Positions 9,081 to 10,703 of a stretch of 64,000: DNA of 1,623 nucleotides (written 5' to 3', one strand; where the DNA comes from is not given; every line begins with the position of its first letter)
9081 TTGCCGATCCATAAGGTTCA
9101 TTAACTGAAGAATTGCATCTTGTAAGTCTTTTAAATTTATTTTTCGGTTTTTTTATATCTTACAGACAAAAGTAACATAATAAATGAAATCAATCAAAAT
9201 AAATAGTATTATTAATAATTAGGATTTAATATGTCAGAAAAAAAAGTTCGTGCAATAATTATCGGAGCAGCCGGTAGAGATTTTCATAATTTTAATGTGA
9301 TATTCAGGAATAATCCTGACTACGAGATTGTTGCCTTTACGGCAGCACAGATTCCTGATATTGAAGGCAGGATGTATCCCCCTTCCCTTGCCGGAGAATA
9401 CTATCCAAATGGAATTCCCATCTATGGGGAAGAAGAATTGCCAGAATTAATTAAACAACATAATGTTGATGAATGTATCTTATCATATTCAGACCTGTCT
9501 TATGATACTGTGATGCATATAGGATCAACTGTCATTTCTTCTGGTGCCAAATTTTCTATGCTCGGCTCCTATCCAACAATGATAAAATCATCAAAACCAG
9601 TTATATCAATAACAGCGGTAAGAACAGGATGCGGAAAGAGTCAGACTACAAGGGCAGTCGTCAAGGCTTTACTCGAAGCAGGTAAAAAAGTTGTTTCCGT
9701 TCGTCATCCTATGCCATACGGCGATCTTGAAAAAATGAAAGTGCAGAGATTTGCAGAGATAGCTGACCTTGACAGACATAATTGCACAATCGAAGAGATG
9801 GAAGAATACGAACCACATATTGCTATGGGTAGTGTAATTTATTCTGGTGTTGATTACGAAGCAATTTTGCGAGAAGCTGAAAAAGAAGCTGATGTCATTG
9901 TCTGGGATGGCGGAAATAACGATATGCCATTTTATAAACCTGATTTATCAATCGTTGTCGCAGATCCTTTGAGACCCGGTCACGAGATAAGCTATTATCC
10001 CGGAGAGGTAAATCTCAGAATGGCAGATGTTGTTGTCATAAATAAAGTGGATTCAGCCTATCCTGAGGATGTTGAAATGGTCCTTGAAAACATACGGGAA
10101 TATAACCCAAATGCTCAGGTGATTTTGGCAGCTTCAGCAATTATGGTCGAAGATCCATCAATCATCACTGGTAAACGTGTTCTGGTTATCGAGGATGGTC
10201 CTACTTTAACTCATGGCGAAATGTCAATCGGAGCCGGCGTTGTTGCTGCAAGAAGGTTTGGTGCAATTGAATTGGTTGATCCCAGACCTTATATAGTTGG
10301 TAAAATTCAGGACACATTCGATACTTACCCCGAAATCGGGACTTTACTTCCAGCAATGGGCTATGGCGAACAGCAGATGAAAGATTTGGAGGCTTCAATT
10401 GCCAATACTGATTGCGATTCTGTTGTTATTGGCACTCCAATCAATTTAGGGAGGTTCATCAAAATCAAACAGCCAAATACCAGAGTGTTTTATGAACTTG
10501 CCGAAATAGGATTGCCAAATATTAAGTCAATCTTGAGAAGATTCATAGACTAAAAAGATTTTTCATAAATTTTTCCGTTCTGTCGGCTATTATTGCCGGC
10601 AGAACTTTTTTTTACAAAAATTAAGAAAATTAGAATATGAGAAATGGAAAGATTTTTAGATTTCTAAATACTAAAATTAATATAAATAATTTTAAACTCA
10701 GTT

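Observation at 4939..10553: Bacterial arginine synthetase (ArcE)-type energy-conserving arginine operon, with no arginine deiminase in the window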

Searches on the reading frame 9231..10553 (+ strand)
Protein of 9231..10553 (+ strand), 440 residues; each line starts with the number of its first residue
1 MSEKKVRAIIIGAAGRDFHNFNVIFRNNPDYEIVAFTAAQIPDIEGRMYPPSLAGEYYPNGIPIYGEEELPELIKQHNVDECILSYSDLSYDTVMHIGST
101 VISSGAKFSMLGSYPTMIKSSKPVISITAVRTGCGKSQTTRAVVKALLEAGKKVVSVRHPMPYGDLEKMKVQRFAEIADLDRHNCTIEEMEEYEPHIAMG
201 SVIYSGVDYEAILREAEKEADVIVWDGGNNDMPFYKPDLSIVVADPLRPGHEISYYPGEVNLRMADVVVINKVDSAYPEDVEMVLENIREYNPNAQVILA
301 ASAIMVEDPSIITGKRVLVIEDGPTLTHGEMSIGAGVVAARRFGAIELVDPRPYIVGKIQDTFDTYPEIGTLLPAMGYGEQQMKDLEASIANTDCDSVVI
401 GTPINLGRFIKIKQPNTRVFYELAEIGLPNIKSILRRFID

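Call 3: search_protein_families(library=pfam, proteins=[window:9231-10553:+])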
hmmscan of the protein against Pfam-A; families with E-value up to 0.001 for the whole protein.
window:9231-10553:+ (440 aa): 1 family
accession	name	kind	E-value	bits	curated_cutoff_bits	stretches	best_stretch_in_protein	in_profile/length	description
PF02492.25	cobW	-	0.00084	19.4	20.7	0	239-298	117-179/180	CobW/HypB/UreG, nucleotide-binding domain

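Call 4: search_protein_families(library=ncbifam, proteins=[window:9231-10553:+])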
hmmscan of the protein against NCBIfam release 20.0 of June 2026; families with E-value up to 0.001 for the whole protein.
window:9231-10553:+ (440 aa): 0 families

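Call 13: search_solved_structures(query=window:9231-10553:+, max_evalue=1, show_alignments=2)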
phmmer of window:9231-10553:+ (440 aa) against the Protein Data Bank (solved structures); distinct sequences matched with E-value up to 1: 9.
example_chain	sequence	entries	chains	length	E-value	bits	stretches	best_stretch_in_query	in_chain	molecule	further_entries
9sxb_A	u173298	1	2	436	5e-08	35.7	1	65-324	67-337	Cyclic 2,3-diphosphoglycerate synthetase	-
8oru_AAA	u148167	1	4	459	0.0019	20.7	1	218-331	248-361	Cyclic 2,3-diphosphoglycerate synthetase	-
8ork_AAA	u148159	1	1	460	0.0019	20.7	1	218-331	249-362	Cyclic 2,3-diphosphoglycerate synthetase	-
3tr0_A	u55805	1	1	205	0.027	16.9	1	125-246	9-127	Guanylate kinase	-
2hf8_A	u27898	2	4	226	0.13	14.6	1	242-303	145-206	Probable hydrogenase nickel incorporation protein hypB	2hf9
6xeh_A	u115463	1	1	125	0.31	13.4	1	67-152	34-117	DE NOVO DESIGNED OR386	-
9haz_D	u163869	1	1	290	0.35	13.2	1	131-191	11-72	Fe protein NifH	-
6zz5_AAA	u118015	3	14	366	0.52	12.6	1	324-385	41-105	SmhB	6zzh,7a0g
9haz_A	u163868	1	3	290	0.63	12.4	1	131-172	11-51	Fe protein NifH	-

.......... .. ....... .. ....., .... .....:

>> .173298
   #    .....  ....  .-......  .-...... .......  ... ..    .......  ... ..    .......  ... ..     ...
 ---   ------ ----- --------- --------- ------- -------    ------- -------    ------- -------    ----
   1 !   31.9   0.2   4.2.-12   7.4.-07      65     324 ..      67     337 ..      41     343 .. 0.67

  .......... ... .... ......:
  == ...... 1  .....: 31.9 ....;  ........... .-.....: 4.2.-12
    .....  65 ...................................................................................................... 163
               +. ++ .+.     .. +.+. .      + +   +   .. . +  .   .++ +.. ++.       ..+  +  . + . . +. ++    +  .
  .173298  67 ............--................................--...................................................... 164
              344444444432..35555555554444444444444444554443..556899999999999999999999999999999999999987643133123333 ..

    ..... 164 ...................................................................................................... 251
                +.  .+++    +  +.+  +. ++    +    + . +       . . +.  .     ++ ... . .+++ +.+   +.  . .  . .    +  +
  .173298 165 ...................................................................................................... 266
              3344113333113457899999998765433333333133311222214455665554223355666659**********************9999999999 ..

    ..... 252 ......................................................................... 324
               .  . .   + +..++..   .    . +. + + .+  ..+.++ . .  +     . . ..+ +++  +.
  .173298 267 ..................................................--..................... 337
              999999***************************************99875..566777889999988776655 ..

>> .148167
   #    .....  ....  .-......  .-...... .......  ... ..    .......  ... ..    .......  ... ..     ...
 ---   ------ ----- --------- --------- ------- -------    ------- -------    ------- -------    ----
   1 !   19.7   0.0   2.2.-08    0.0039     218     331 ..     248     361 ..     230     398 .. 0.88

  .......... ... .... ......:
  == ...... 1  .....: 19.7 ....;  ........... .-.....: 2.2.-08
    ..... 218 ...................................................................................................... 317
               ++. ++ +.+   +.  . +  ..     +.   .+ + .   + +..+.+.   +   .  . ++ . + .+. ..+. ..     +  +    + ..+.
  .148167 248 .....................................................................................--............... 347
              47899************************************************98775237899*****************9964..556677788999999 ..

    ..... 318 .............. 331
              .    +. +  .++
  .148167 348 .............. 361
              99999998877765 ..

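Call 14: find_homologous_proteins(query=window:9231-10553:+)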
Query window:9231-10553:+ (440 aa): 8000 proteins with E <= 0.001 among 8000 candidates; the best 120 are listed.
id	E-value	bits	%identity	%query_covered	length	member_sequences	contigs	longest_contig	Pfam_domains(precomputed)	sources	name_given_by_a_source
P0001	5.7e-292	986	100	100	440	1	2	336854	-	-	-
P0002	1.1e-290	982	99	100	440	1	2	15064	-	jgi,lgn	jgi:predicted GTPase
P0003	2.1e-289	978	99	100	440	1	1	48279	-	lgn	-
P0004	5.4e-289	976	99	100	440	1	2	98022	-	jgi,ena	-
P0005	1.1e-288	975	98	100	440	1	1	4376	-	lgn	-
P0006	2.6e-280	948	95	100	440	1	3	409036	-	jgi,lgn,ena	-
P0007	1.7e-277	938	95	100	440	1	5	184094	-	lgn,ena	-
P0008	2.2e-276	935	93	100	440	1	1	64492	-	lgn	-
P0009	2.7e-276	934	94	100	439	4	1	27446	-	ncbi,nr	ncbi:MAG: cyclic 2,3-diphosphoglycerate synthase [Candidatus Kapabacteria bacterium]|nr:cyclic 2,3-d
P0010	3.7e-243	825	83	96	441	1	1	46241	-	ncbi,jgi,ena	-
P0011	4.4e-242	822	83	99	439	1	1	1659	-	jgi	jgi:predicted GTPase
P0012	9.0e-242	821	82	100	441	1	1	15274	-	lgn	-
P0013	9.5e-241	817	81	99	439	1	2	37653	-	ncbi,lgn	ncbi:MAG: cyclic 2,3-diphosphoglycerate synthase [Candidatus Kapaibacterium sp.]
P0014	1.3e-240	817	81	99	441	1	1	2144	-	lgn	-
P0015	1.3e-240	817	81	99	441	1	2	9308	-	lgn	-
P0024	3.0e-239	812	81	99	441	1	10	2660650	-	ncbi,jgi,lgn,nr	ncbi:MAG: hypothetical protein CH6_1683 [Candidatus Kapaibacterium sp.]|jgi:predicted GTPase|nr:MAG:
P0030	6.9e-239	811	79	100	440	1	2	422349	-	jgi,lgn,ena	-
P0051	9.5e-237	804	78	99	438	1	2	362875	-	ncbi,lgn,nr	ncbi:MAG TPA: cyclic 2,3-diphosphoglycerate synthase [Candidatus Kapabacteria bacterium]|nr:cyclic 2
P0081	2.9e-234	796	78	99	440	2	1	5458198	-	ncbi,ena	-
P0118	6.2e-232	788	79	98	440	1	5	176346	-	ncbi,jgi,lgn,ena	ncbi:MAG: cyclic 2,3-diphosphoglycerate synthase [Bacteroidota bacterium]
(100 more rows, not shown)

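Call 20: find_encoding_contigs(protein=P0024, flank=10000, max_places=3)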
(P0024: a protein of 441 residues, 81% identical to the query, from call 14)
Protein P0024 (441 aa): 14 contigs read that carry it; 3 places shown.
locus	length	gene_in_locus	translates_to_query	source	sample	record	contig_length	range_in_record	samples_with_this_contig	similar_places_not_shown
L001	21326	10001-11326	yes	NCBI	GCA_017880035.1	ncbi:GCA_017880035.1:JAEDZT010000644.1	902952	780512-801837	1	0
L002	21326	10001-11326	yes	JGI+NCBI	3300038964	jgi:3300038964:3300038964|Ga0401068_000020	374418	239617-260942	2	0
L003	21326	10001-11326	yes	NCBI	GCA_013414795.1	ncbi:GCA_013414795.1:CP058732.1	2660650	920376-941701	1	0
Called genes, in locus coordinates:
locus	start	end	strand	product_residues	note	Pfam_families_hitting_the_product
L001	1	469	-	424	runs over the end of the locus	PF25919:BSH_CusB (faint), PF25917:BSH_RND, PF25954:Beta-barrel_RND_2, PF25990:Beta-barrel_YknX, PF25975:CzcB_C (weak), PF25989:YknX_C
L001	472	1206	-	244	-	PF06271:RDD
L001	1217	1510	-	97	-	PF02321:OEP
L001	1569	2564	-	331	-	PF02321:OEP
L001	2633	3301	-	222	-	-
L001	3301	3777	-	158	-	-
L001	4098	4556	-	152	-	PF04024:PspC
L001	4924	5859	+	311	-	PF02729:OTCace_N, PF00185:OTCace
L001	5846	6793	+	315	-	PF00696:AA_kinase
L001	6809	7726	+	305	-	PF02729:OTCace_N, PF00185:OTCace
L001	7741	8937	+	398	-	PF00202:Aminotran_3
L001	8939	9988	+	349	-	PF00933:Glyco_hydro_3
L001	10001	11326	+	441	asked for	-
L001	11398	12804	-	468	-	PF23381:Beta-prop_IFT122_1st (faint), PF23414:Beta-prop_EML_2 (faint), PF24817:WD40_WDHD1_1st (faint), PF25175:Beta-prop_WDR5 (faint), PF26550:Tricorn_2nd (faint), PF07676:PD40 (faint), PF25174:Beta-prop_THOC3 (weak), PF18962:Por_Secre_tail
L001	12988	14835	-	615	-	PF14849:YidC_periplas, PF02096:60KD_IMP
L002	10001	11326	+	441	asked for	-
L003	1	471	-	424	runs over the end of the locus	PF25919:BSH_CusB (faint), PF25917:BSH_RND, PF25984:BSH_YknX (faint), PF25954:Beta-barrel_RND_2, PF25990:Beta-barrel_YknX, PF25967:RND-MFP_C (faint), PF25975:CzcB_C (weak), PF25989:YknX_C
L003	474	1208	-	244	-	PF06271:RDD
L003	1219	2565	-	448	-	PF02321:OEP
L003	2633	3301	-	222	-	-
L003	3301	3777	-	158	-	-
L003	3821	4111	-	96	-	PF22570:LiaF-TM (weak)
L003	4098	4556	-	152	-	PF04024:PspC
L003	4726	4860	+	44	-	-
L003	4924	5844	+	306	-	PF02729:OTCace_N, PF00185:OTCace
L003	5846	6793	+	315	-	PF00696:AA_kinase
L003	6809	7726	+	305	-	PF02729:OTCace_N, PF00185:OTCace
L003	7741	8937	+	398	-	PF00202:Aminotran_3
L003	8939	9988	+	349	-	PF00933:Glyco_hydro_3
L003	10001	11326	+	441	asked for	-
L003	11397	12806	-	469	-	PF23381:Beta-prop_IFT122_1st (faint), PF23414:Beta-prop_EML_2 (faint), PF24817:WD40_WDHD1_1st (faint), PF25175:Beta-prop_WDR5 (faint), PF25174:Beta-prop_THOC3 (weak), PF26550:Tricorn_2nd (weak), PF24780:WD40_MABP1-WDR62_1st (weak), PF18962:Por_Secre_tail, +1 more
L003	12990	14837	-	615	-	PF14849:YidC_periplas, PF02096:60KD_IMP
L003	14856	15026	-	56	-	PF01809:YidD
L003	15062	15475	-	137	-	PF00825:Ribonuclease_P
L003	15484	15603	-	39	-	PF00468:Ribosomal_L34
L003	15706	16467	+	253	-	-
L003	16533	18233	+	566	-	PF00364:Biotin_lipoyl, PF25919:BSH_CusB (faint), PF25997:BSH_YhbJ (faint), PF26018:BSH_RND_rel (faint), PF00364:Biotin_lipoyl, PF02817:E3_binding, PF00198:2-oxoacid_dh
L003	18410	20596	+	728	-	PF01642:MM_CoA_mutase, PF02310:B12-binding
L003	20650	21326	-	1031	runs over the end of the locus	PF00801:PKD, PF18911:PKD_4, PF00801:PKD (weak), PF18911:PKD_4, PF18962:Por_Secre_tail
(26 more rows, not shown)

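Call 26: search_protein_representatives(protein=window:9231-10553:+)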
Query: 440 residues. Proteins with E-value up to 0.001 (for the whole library): 3587; up to 1e-10: 2310; up to 1e-30: 641. The best 150 are listed.
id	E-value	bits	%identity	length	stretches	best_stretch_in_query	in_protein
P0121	2.6e-185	633.1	63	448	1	8-439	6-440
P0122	1.7e-149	515.1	58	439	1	7-411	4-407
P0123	2.1e-148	511.5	52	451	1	3-439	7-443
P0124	1.4e-135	469.3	50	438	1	4-436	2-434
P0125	2.1e-133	462.0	52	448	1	7-423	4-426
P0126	1.2e-132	459.6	50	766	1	6-438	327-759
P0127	6.8e-128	443.9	47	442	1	4-428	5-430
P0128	9.4e-123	427.0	47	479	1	7-426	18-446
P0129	1.9e-122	425.9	45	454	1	5-436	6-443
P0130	9.5e-122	423.6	59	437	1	5-319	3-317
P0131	1.4e-121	423.0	47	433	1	7-427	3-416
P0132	2.4e-117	409.2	45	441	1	8-440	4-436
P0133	1.3e-114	400.1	48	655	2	43-429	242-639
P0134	7.2e-114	397.7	44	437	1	4-439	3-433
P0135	5.5e-113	394.8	61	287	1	5-286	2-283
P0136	7.4e-113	394.4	45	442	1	7-434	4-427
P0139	1.7e-111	389.9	49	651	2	3-303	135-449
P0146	6.8e-107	374.7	46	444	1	5-423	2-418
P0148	1.4e-105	370.4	49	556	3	27-319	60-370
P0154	2.6e-101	356.3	41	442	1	12-433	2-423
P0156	1.7e-99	350.4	41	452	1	4-436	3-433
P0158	3.3e-97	342.8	40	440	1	7-423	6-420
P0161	3.1e-95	336.3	45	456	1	4-439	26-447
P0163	1.5e-94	334.1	40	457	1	7-424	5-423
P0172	2.1e-90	320.4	38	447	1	8-434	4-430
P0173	2.0e-89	317.2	42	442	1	6-423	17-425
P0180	1.2e-83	298.2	39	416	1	8-423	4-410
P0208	1.3e-73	265.1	36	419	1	8-439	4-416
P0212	1.1e-72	262.0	41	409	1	8-436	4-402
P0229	1.2e-68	248.7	42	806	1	152-439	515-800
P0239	9.4e-67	242.5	39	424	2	3-331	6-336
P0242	2.3e-66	241.2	48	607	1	117-408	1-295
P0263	6.5e-62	226.5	39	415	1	8-432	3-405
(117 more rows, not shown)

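Call 27: list_cluster_members(proteins=[P0154, P0156, P0158, P0163, P0172, P0173, P0180, P0208, P0212, P0263])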
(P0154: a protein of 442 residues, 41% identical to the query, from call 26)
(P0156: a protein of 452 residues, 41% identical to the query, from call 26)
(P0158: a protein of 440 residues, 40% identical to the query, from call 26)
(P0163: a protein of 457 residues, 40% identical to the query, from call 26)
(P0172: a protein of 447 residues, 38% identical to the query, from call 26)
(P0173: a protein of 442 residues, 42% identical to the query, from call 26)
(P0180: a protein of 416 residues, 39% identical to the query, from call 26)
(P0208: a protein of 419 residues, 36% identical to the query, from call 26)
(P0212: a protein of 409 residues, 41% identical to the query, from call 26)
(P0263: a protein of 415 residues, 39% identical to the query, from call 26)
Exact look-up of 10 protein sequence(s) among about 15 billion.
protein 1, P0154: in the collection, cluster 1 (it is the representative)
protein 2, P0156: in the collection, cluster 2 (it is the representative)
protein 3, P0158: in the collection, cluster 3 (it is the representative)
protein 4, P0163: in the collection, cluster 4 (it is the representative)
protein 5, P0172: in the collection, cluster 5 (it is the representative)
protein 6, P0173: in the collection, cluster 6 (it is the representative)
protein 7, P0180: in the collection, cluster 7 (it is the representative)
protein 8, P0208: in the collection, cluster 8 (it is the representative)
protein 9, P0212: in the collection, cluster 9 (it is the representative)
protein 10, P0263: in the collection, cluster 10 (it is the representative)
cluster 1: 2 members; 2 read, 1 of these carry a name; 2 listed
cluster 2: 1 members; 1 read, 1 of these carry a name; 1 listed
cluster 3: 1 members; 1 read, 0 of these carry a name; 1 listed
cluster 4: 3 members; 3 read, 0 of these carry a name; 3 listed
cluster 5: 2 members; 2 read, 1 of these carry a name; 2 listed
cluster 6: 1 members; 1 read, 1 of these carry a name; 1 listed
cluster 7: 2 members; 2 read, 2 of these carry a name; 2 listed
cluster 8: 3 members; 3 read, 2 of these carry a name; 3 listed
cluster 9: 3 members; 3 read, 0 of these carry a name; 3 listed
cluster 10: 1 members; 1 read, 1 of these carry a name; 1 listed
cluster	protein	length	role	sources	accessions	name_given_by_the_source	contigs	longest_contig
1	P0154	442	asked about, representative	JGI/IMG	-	-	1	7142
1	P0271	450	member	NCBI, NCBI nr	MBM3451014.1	MAG: GTPase [Armatimonadetes bacterium] | GTPase [Armatimonadota bacterium]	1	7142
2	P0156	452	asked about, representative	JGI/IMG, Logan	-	predicted GTPase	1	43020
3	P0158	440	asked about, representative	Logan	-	-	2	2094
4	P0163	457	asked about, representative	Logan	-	-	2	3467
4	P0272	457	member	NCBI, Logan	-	-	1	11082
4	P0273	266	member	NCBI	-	-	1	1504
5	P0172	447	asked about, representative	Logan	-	-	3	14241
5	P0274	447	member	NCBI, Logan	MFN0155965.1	MAG: GTPase [Gaiella sp.]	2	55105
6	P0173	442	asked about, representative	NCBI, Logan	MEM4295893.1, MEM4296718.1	MAG: hypothetical protein QXS91_03750 [Candidatus Anstonellales archaeon]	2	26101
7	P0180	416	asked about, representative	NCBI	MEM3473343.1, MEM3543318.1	MAG: GTPase [archaeon]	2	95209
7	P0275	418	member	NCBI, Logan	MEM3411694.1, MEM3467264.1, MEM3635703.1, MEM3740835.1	MAG: GTPase [archaeon]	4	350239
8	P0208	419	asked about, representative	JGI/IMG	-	-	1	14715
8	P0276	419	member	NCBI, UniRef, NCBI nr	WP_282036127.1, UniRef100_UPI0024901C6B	hypothetical protein [Saccharicrinis aurantiacus] | hypothetical protein n=1 Tax=Saccharicrinis aurantiacus TaxID=1849719 RepID=UPI0024901C6B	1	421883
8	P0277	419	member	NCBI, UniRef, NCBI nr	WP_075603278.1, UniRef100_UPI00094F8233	hypothetical protein [Saccharicrinis aurantiacus] | hypothetical protein n=1 Tax=Saccharicrinis aurantiacus TaxID=1849719 RepID=UPI00094F8233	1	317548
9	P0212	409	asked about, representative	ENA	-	-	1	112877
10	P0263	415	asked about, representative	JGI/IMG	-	predicted GTPase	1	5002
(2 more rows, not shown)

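Call 29: search_protein_families(library=pfam, proteins=[P0126, P0133, P0139, P0229, P0242, P0148, P0121], max_evalue=0.001)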
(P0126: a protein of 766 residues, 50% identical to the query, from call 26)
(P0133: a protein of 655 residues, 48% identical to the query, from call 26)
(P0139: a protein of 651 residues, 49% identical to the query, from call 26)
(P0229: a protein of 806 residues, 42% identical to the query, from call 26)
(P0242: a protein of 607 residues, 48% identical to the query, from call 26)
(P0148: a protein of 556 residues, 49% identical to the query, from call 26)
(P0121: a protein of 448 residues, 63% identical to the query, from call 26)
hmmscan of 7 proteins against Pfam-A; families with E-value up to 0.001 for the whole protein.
P0126 (766 aa): 2 families
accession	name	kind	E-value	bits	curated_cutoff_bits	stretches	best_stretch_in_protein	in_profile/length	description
PF00696.33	AA_kinase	-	1.1e-21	78.1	24.9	1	3-292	2-234/234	Amino acid kinase family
PF02606.20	LpxK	-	0.00016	21.3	27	1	445-586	37-177/328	Tetraacyldisaccharide-1-P 4'-kinase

P0133 (655 aa): 0 families

P0139 (651 aa): 0 families

P0229 (806 aa): 3 families
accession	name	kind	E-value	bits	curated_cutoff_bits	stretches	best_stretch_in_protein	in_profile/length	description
PF14528.11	LAGLIDADG_3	-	1.5e-14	54.4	22.5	1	117-196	2-82/82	LAGLIDADG-like domain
PF14890.11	Intein_splicing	-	1.5e-12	48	35.8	1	144-501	22-155/155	Intein splicing domain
PF01381.28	HTH_3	-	2.6e-05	24.6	23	0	248-280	17-49/55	Helix-turn-helix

P0242 (607 aa): 0 families

P0148 (556 aa): 0 families

P0121 (448 aa): 0 families

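Call 35: list_cluster_members(proteins=[P0136, P0127, P0124, P0131, P0146, P0161, P0122, P0134, P0239, P0126])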
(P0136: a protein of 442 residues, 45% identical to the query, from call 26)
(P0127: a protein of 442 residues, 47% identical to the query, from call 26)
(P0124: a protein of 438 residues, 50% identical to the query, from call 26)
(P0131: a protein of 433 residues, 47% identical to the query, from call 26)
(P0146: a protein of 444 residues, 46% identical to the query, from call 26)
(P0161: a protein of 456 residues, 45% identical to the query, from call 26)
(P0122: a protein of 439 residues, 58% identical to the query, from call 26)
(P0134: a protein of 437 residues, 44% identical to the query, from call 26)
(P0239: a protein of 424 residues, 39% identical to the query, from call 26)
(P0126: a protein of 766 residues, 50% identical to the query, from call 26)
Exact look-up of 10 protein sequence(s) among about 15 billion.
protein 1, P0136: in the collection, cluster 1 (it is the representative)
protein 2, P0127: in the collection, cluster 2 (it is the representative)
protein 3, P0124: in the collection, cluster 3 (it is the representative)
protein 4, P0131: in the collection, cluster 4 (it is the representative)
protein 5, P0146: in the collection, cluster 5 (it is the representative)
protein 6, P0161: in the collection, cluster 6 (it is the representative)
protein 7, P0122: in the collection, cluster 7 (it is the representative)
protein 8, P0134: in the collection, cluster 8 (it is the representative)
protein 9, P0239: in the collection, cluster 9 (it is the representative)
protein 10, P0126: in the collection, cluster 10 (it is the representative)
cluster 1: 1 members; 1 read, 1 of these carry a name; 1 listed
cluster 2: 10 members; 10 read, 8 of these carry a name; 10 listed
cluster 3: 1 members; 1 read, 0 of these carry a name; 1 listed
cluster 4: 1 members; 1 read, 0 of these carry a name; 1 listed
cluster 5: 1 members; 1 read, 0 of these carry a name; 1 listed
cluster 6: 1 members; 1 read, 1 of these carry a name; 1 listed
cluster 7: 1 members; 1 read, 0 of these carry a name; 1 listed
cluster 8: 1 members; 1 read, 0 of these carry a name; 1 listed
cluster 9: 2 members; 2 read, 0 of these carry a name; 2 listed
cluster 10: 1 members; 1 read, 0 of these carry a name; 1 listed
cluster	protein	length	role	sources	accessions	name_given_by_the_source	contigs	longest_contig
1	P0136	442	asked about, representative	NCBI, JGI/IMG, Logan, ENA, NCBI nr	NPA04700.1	MAG: GTPase [Crenarchaeota archaeon] | GTPase [Thermoproteota archaeon]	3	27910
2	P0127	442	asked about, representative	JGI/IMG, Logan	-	predicted GTPase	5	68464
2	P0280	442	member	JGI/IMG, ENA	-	predicted GTPase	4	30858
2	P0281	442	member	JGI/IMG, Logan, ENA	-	predicted GTPase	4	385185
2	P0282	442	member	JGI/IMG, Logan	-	predicted GTPase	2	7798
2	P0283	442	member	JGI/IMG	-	predicted GTPase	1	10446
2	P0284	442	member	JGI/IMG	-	predicted GTPase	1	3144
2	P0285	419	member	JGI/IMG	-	predicted GTPase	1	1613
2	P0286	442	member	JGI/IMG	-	predicted GTPase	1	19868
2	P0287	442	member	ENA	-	-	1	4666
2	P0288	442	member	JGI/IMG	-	-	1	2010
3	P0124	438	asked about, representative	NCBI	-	-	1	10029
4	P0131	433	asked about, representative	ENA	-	-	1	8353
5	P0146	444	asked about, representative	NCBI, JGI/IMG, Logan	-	-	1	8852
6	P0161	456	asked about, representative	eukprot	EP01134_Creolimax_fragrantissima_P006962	CFRG6962T1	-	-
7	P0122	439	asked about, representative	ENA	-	-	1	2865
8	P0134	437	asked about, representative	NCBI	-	-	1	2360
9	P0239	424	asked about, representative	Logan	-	-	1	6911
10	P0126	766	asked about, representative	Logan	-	-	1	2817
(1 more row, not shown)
